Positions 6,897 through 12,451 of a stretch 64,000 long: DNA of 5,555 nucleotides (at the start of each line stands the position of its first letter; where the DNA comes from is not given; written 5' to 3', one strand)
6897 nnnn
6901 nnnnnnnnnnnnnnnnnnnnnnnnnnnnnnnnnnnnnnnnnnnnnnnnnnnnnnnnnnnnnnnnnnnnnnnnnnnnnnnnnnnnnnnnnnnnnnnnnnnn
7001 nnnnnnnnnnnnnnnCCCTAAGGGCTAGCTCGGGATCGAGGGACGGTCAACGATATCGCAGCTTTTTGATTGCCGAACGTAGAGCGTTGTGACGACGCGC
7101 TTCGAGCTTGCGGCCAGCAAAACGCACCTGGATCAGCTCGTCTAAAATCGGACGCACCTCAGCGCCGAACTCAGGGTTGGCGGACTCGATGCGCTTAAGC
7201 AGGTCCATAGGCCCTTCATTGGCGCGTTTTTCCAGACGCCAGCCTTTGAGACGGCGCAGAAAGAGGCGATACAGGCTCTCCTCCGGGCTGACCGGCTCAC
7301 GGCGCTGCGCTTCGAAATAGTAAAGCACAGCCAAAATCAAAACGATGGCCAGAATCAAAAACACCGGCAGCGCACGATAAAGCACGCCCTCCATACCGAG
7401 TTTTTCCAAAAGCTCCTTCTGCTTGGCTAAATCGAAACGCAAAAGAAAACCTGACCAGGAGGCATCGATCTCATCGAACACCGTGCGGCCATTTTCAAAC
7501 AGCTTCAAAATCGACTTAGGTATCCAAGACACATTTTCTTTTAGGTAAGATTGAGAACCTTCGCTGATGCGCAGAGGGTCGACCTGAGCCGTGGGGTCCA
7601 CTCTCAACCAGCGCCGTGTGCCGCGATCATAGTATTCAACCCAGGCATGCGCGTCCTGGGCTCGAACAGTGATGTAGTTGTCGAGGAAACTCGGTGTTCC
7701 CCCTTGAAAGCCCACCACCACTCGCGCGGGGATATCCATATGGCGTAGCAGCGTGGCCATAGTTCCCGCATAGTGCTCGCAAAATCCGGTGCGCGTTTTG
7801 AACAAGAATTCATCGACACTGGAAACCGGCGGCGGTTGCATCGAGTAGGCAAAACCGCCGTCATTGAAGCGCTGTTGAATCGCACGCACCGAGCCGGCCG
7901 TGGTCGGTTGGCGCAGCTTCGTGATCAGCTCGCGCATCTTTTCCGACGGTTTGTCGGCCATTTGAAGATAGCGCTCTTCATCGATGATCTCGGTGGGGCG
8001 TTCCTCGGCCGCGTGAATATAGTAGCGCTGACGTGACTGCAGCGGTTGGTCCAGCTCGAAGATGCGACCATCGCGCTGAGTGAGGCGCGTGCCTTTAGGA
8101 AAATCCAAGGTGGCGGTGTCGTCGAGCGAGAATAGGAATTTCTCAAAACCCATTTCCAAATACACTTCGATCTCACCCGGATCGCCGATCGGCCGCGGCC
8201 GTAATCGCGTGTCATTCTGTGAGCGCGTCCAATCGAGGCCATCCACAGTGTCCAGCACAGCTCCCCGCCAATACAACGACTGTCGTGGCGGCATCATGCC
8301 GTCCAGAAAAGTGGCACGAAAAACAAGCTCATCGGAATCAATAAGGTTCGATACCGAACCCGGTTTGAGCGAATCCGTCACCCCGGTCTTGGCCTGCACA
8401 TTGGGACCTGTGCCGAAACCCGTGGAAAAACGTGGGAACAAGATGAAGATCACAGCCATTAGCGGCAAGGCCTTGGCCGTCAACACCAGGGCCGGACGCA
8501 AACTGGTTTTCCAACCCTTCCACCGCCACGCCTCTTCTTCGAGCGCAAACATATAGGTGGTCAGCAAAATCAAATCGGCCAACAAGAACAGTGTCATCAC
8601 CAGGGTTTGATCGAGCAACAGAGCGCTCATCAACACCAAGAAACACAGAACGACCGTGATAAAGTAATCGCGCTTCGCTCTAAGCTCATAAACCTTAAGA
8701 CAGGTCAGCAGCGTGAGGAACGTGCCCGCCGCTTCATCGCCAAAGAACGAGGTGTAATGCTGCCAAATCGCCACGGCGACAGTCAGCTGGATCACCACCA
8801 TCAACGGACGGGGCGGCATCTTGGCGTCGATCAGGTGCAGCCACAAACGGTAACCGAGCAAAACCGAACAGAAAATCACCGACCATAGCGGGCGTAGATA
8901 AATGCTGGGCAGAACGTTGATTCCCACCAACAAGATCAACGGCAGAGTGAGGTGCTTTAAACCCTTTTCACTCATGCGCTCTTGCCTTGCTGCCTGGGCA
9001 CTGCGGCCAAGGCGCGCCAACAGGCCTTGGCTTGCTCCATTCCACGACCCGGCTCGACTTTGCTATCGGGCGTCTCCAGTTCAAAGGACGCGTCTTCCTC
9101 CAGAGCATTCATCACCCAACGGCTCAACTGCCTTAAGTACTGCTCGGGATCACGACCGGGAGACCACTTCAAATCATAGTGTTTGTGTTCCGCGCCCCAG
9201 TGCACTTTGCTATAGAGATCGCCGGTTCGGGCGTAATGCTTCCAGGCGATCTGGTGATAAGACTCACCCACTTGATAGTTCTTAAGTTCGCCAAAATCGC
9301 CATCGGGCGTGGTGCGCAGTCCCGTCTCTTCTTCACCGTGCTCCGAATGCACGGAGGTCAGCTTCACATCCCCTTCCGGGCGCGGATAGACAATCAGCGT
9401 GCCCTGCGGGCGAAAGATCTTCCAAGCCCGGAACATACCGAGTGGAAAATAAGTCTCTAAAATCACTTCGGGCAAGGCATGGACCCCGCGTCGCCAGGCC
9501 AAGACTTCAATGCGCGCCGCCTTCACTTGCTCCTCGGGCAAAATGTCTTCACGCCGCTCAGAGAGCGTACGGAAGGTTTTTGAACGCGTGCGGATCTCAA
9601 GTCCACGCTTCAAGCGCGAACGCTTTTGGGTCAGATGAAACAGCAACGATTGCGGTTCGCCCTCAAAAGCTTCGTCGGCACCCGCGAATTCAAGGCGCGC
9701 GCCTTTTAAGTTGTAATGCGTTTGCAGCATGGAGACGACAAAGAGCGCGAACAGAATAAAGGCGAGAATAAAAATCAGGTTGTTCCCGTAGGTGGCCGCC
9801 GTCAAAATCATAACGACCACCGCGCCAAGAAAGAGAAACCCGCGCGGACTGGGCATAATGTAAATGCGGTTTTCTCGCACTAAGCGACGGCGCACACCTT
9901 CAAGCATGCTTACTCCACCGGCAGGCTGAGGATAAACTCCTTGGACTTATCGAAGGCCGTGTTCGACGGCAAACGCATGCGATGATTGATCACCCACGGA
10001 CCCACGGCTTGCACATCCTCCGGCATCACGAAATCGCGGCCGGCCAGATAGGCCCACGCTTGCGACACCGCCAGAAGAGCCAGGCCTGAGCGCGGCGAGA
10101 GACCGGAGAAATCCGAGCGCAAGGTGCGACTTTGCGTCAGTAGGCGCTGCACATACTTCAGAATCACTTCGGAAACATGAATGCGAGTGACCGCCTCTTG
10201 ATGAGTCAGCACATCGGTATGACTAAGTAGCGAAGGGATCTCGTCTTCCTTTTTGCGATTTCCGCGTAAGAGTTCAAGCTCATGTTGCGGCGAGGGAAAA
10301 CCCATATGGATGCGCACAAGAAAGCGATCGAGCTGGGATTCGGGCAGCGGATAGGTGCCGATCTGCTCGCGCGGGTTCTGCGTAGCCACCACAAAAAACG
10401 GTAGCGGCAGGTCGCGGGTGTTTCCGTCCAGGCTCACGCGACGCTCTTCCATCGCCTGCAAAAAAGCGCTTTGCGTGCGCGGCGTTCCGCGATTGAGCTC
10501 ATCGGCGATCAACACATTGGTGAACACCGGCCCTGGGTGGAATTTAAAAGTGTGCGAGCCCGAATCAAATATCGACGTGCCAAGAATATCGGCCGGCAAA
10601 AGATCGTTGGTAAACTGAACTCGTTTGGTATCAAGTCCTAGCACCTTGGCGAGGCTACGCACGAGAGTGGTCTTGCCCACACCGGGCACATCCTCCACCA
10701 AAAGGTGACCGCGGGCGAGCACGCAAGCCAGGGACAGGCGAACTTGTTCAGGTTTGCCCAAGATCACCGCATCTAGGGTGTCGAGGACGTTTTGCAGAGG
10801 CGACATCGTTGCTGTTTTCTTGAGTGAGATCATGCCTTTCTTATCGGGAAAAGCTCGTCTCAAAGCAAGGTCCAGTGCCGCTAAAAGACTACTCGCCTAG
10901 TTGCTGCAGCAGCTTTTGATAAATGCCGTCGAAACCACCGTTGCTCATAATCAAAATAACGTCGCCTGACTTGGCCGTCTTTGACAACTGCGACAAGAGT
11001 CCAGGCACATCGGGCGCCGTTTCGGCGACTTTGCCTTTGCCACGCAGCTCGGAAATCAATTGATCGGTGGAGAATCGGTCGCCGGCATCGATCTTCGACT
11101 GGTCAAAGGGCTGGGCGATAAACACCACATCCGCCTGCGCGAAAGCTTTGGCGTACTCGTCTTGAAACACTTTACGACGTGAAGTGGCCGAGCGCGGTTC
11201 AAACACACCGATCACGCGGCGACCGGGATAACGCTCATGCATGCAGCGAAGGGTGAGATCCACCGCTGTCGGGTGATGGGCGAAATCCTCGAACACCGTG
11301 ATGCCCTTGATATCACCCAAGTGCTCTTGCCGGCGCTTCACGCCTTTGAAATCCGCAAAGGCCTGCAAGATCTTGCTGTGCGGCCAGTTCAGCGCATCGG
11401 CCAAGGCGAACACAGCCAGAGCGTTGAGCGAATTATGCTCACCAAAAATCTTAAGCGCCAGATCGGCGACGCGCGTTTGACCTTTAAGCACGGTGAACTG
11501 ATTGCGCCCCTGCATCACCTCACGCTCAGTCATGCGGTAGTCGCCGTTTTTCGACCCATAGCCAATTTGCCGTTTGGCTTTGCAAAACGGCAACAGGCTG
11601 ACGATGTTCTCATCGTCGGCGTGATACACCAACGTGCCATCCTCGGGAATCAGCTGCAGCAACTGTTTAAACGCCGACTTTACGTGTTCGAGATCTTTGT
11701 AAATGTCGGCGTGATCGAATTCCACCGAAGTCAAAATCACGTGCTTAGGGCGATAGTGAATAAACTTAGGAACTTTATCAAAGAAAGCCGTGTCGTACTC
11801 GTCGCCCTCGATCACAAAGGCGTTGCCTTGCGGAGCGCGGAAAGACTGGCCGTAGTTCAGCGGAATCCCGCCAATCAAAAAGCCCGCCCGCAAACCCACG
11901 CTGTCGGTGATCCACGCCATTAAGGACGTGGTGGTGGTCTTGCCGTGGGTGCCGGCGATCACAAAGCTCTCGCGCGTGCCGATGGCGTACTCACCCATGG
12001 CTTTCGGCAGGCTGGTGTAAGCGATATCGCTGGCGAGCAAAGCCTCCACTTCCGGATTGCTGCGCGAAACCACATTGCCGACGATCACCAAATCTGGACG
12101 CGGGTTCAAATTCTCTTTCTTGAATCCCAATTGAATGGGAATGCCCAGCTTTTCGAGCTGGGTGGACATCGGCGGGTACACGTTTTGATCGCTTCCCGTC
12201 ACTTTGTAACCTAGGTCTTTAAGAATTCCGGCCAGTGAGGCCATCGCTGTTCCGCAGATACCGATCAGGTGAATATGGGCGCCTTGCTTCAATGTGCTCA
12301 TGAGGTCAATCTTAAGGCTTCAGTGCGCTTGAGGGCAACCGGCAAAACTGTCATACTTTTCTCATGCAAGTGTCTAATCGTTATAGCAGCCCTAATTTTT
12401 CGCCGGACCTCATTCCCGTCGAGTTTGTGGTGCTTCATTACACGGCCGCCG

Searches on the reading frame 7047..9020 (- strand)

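Call 52: search_protein_families(library=pfam, proteins=[window:7047-9020:-], max_evalue=0.00001)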
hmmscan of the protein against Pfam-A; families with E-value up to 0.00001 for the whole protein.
window:7047-9020:- (657 aa): 3 families
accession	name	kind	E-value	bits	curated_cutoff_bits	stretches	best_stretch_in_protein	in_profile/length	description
PF11992.13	TgpA_N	-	6.1e-56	190.3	30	1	29-343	3-332/333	TgpA N-terminal domain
PF01841.26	Transglut_core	-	4.7e-19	69.1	23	1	373-476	15-108/108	Transglutaminase-like superfamily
PF13559.11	DUF4129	-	6.7e-06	26.5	24.8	0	583-651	1-68/69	Domain of unknown function (DUF4129)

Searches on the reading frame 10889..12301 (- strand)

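Call 52: search_protein_families(library=pfam, proteins=[window:10889-12301:-], max_evalue=0.00001)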
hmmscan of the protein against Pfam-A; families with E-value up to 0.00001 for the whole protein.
window:10889-12301:- (470 aa): 3 families
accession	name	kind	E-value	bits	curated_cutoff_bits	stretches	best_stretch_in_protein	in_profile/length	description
PF08245.18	Mur_ligase_M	-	3.3e-23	83.1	24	1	115-301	1-200/200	Mur ligase middle domain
PF01225.30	Mur_ligase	-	3.4e-21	75.9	21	1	9-106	1-91/95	Mur ligase family, catalytic domain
PF02875.26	Mur_ligase_C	-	3.1e-15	57.6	28.4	1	323-455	1-127/127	Mur ligase, glutamate ligase domain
